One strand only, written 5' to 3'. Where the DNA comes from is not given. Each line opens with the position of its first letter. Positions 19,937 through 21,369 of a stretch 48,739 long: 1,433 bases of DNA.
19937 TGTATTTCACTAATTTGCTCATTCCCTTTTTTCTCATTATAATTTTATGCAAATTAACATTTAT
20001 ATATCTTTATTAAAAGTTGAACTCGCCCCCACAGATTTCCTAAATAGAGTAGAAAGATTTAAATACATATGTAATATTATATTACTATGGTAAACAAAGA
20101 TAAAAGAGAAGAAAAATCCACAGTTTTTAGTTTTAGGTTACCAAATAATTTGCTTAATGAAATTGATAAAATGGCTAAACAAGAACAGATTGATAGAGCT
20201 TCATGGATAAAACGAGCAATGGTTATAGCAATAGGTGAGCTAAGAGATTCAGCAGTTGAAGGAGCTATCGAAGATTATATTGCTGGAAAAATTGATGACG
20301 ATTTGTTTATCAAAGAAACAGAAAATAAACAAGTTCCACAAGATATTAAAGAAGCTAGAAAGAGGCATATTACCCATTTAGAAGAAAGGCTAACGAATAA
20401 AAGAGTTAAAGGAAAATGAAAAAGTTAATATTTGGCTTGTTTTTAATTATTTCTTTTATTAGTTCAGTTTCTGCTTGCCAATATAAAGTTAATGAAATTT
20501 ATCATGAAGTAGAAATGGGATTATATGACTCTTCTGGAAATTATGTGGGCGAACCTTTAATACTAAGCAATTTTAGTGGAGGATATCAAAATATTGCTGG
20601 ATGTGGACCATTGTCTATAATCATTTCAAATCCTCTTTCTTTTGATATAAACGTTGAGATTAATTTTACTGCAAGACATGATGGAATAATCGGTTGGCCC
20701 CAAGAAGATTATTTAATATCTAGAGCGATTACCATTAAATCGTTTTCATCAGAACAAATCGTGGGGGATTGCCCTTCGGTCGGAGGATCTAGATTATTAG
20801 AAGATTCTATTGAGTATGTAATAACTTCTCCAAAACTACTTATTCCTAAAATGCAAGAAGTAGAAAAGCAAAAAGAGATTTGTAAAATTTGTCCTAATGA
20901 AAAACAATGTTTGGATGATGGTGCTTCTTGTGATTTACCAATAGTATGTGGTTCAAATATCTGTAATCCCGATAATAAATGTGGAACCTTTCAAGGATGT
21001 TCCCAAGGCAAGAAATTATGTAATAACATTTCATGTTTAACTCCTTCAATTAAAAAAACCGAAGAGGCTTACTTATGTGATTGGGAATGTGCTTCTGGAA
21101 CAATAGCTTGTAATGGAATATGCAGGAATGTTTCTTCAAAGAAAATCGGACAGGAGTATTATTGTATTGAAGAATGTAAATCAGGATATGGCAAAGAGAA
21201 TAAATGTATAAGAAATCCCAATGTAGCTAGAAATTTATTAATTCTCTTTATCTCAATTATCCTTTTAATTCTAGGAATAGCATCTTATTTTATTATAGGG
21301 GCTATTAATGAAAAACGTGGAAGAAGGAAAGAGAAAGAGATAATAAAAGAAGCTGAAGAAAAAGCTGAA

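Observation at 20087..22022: RHH regulator, receptor-like transmembrane HNH nuclease and small membrane protein in one tight operon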

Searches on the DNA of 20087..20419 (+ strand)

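Call 79: search_rna_families(sources=[L012, L013, L017, L124, L126, L125, L001], threshold=gathering)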
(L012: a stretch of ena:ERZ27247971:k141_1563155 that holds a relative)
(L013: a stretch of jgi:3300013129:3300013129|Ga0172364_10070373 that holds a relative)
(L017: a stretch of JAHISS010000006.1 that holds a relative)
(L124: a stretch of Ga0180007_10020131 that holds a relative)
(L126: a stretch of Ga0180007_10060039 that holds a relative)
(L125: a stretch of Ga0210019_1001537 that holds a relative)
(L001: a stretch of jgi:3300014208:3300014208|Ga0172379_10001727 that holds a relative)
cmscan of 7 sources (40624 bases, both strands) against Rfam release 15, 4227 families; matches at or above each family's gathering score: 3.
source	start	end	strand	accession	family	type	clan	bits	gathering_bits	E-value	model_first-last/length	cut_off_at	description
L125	7101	7173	-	RF00005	tRNA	Gene; tRNA;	CL00001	64.2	29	7.8e-12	1-71/71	no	tRNA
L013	2411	2478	-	RF00005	tRNA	Gene; tRNA;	CL00001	46.2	29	7.1e-07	8-71/71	5'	tRNA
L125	2758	2881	+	RF00005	tRNA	Gene; tRNA;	CL00001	41.9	29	1.1e-05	1-71/71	no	tRNA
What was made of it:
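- In L013 a third copy is the junction with a tRNA 3' end (call 79).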

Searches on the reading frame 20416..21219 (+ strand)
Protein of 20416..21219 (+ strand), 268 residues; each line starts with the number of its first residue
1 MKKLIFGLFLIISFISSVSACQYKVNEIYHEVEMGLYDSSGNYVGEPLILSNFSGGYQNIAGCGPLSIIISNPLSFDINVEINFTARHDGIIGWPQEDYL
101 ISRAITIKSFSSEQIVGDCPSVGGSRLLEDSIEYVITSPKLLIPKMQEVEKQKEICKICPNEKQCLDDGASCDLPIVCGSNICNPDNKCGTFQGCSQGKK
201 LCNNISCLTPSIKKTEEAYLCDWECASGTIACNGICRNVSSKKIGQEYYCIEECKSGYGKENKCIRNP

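Call 36: search_protein_representatives(alignment_id=A2)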
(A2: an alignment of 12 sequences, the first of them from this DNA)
Query: 12 sequences, 233 profile positions. Proteins with E-value up to 0.001 (for the whole library): 321; up to 1e-10: 288; up to 1e-30: 157. The best 150 are listed.
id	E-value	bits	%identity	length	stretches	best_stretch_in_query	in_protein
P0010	2.5e-80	286.2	-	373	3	1-230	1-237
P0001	3.0e-74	266.3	-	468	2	1-229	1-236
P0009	4.8e-74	265.6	-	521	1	1-232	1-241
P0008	1.6e-72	260.6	-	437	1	1-232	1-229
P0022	8.7e-71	255.0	-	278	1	1-232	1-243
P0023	3.0e-69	249.9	-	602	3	1-230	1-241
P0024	3.1e-67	243.4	-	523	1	6-232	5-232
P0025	6.0e-67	242.4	-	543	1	1-232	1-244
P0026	8.0e-67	242.0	-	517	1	1-231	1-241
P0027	5.4e-66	239.3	-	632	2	1-229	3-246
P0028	2.3e-65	237.3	-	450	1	1-232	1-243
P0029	5.8e-65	235.9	-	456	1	1-232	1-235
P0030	1.8e-64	234.4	-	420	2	1-231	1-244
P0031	4.1e-63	229.9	-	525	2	3-230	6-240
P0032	6.3e-63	229.3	-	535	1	6-232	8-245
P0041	1.1e-58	215.3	-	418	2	2-230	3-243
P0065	3.6e-50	187.5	-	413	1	2-232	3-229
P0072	2.0e-48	181.8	-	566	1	1-231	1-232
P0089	6.6e-45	170.3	-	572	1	1-232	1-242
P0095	9.2e-44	166.5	-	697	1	1-233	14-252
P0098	1.6e-43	165.8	-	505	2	32-232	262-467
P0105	1.5e-42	162.6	-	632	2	21-232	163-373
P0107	3.8e-42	161.2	-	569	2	5-231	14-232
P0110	3.8e-41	158.0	-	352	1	18-232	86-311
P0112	5.2e-41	157.5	-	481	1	4-232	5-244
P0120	3.1e-39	151.7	-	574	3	3-204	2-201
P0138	5.8e-36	141.0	-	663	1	2-230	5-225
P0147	4.2e-34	134.9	-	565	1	3-232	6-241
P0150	1.2e-33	133.4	-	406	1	1-177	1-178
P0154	8.2e-33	130.7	-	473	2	10-229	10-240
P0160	9.1e-32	127.3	-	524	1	1-232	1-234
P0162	1.1e-31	127.0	-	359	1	21-208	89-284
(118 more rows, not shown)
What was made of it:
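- The ectodomain profile finds 321 representatives (157 at E<=1e-30, call 36).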

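Call 40: search_protein_families(library=pfam, proteins=[P0028, P0065, P0098, P0112, P0120, P0150, P0154, P0105, P0110, P0162], max_evalue=0.01)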
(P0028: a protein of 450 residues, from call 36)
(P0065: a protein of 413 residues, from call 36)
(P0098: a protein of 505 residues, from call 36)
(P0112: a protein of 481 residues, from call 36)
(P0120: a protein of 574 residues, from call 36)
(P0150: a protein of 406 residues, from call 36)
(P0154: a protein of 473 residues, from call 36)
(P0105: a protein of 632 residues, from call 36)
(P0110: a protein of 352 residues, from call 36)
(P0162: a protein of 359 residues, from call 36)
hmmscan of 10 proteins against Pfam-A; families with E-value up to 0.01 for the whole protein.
P0028 (450 aa): 0 families

P0065 (413 aa): 0 families

P0098 (505 aa): 0 families

P0112 (481 aa): 1 family
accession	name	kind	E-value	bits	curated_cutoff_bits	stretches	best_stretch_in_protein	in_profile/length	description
PF15102.11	TMEM154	-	0.00071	19.9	30.3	1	263-316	42-95/153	TMEM154 protein family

P0120 (574 aa): 0 families

P0150 (406 aa): 0 families

P0154 (473 aa): 0 families

P0105 (632 aa): 2 families
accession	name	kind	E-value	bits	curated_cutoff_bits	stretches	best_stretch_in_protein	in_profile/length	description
PF03938.19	OmpH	-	7e-06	26.7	32.4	1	424-539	16-129/141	Outer membrane protein (OmpH-like)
PF13392.12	HNH_3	-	8.6e-05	22.5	24.8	1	569-596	17-44/46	HNH endonuclease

P0110 (352 aa): 0 families

P0162 (359 aa): 0 families

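Call 41: search_protein_families(library=pfam, proteins=[P0023, P0095, P0107, P0160, P0041, P0138, P0072, P0147, P0089], max_evalue=0.01)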
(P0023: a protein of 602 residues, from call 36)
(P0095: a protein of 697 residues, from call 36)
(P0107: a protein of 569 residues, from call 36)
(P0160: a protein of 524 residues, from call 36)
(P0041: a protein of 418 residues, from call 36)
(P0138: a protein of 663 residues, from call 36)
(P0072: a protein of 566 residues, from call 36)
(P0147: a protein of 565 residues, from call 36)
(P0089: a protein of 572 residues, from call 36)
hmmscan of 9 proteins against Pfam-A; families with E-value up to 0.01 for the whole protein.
P0023 (602 aa): 1 family
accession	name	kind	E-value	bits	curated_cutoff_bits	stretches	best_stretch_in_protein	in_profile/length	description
PF13392.12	HNH_3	-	0.0064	16.5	24.8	0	543-564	18-39/46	HNH endonuclease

P0095 (697 aa): 1 family
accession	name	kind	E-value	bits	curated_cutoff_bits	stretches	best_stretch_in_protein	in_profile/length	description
PF13392.12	HNH_3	-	0.0011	19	24.8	1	637-663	18-44/46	HNH endonuclease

P0107 (569 aa): 1 family
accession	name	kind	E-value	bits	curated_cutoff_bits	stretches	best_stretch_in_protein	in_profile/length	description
PF12698.13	ABC2_membrane_3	-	0.0087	15.6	31.6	1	310-419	2-116/347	ABC-2 family transporter protein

P0160 (524 aa): 2 families
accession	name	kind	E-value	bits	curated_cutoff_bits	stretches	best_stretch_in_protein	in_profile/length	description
PF00226.36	DnaJ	-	2.2e-13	50.5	27.8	1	465-523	1-54/63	DnaJ domain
PF13446.11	RPT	-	0.00027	21.1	28.2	1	465-518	4-56/59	A repeated domain in UCH-protein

P0041 (418 aa): 2 families
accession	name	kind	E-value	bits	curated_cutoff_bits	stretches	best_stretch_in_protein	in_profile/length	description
PF12072.13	RNase_Y_N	-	0.0044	16.9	32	1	336-407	4-77/201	RNase Y N-terminal region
PF05103.18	DivIVA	-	0.006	17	28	1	364-412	81-129/131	DivIVA protein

P0138 (663 aa): 1 family
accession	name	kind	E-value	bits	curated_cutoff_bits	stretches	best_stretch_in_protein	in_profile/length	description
PF13392.12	HNH_3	-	0.00043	20.3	24.8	1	498-528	15-45/46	HNH endonuclease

P0072 (566 aa): 2 families
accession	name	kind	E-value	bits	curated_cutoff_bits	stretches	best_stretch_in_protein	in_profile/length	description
PF13392.12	HNH_3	-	0.00056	19.9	24.8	1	400-443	2-41/46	HNH endonuclease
PF10805.13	DUF2730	-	0.0032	18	24.9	1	273-343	30-102/102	Protein of unknown function (DUF2730)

P0147 (565 aa): 2 families
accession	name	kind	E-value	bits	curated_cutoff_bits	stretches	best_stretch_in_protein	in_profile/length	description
PF00226.36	DnaJ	-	7.1e-12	45.7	27.8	1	506-564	1-54/63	DnaJ domain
PF13392.12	HNH_3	-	1.3e-05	25.2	24.8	1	430-461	13-44/46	HNH endonuclease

P0089 (572 aa): 3 families
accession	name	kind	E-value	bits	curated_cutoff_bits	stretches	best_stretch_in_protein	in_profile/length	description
PF00226.36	DnaJ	-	4.8e-11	43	27.8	1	512-570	1-54/63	DnaJ domain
PF13392.12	HNH_3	-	0.00028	20.9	24.8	1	446-473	18-45/46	HNH endonuclease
PF17231.7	DUF5305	-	0.0028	17.6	29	0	242-288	109-157/217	Family of unknown function (DUF5305)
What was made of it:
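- Three members carry a C-terminal DnaJ domain after the HNH (call 41).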

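Call 43: predict_structure(alignment_id=A2)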
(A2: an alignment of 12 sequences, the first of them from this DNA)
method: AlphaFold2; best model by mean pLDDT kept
length: 268 residues; sequences in the alignment: 12
mean_pLDDT: 75.8   pTM: 0.49
mean pLDDT of the five models: 75.8, 75.2, 75.0, 73.1, 72.5
residues with pLDDT >= 90: 96; 70-90: 84; 50-70: 32; < 50: 56
segments of 3 or more residues with pLDDT < 50: 213-268
pLDDT, mean of each block of 10 residues (from residue 1): 65 57 83 92 94 90 93 97 92 89 96 92 89 94 91 83 81 86 88 80 65 47 35 37 39 44 39
secondary structure, 60 per line:
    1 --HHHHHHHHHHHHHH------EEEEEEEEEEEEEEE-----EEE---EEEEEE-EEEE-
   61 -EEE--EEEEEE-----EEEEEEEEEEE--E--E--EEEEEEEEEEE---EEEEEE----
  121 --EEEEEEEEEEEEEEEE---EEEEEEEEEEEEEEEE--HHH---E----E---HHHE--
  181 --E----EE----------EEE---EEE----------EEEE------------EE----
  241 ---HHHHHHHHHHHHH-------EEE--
elements in order: H3-16 E23-37 E43-45 E49-54 E56-59 E62-64 E67-72 E78-88 E97-107 E111-116 E123-138 E142-157 E200-202 E206-208 E219-222 H244-256 E264-266

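Call 52: fold_search(model_id=the predicted structure, library=pdb)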
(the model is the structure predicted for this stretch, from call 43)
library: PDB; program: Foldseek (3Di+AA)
matches with E <= 10: 1626; with E <= 0.001: 0
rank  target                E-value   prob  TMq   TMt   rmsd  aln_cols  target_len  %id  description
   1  5uj6_A                5.2e-03  0.97  0.19  0.07   9.8       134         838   13  Crystal Structure of Bacteroides Uniformis beta-glucuronidase (released 2017-06-28)
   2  4c47_B                6.8e-03  0.90  0.18  0.23  16.9       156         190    8  Salmonella enterica trimeric lipoprotein SadB (released 2014-01-08)
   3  1xvs_A                6.8e-03  0.87  0.17  0.32  17.6       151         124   11  Crystal structure of apaG Protein from Vibrio cholerae (released 2004-12-14)
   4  1tza_B                7.6e-03  0.89  0.17  0.30  16.7       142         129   13  X-ray structure of Northeast Structural Genomics Consortium target SoR45 (released 2004-07-27)
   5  7yzx_A                8.0e-03  0.98  0.18  0.06  12.1       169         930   13  ScpA from Streptococcus pyogenes, D783A mutant. (released 2022-08-31)
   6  3frp_G                8.9e-03  0.96  0.20  0.24  12.7       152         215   11  Crystal Structure of Cobra Venom Factor, a Co-factor for C3- and C5 convertase CVFBb (released 2009-04-28)
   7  1tza_A                8.9e-03  0.84  0.16  0.29  15.1       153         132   10  X-ray structure of Northeast Structural Genomics Consortium target SoR45 (released 2004-07-27)
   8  8va7_B                9.9e-03  0.99  0.22  0.09  10.8       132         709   10  Crystal structure of CapGH3a enzyme retrieved from capybara gut metagenome (released 2024-10-23)
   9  3but                  9.9e-03  0.89  0.18  0.33  12.6       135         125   11  Crystal structure of protein Af_0446 from Archaeoglobus fulgidus (released 2008-01-15)
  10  9out_B                1.1e-02  0.28  0.11  0.09  18.4       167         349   12  SPOP double donut locally refined MATH domains (released 2025-07-30)
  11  1xq4_C                1.2e-02  0.97  0.21  0.40  16.3       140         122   11  Crystal Structure of the Putative ApaA Protein from Bordetella pertussis, Northeast Structural Genomics Target BeR40 (released 2004-11-09)
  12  8va7_A                1.2e-02  0.93  0.18  0.08  10.8       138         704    9  Crystal structure of CapGH3a enzyme retrieved from capybara gut metagenome (released 2024-10-23)
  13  6r5r_B                1.3e-02  0.77  0.17  0.07  11.6       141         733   12  The crystal structure of Glycoside Hydrolase BglX inactive mutant D286N from P. aeruginosa in complex with cellobiose (released 2020-04-15)
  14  3ac0_D                1.3e-02  0.60  0.14  0.06  16.4       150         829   11  Crystal structure of Beta-glucosidase from Kluyveromyces marxianus in complex with glucose (released 2010-08-11)
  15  3hrz_B                1.5e-02  0.93  0.20  0.22  12.9       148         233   10  Cobra Venom Factor (CVF) in complex with human factor B (released 2009-07-07)
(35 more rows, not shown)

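Call 91: search_solved_structures(query=A2, max_evalue=1, show_alignments=1)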
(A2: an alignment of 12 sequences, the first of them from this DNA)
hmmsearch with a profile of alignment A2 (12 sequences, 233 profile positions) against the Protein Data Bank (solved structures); distinct sequences matched with E-value up to 1: 0.

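Call 92: search_protein_families(library=pfam, alignment_id=A2, max_evalue=0.05)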
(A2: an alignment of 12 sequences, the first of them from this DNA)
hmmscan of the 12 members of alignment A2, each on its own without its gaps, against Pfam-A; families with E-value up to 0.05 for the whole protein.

A. member 1, seq(268 aa): 0 families

B. families by the number of members that match (of 12 scanned): 0 families
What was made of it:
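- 20887..21219 (+): Extracellular Cys-rich stalk (aa 158-268, 16 Cys; a 17th clustered Cys, C156, lies in the last strand of the preceding Ig domain). No Pfam or PDB relative (calls 91, 92).
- Tried and rejected: Pfam on 12 ectodomains gave no family (call 92).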
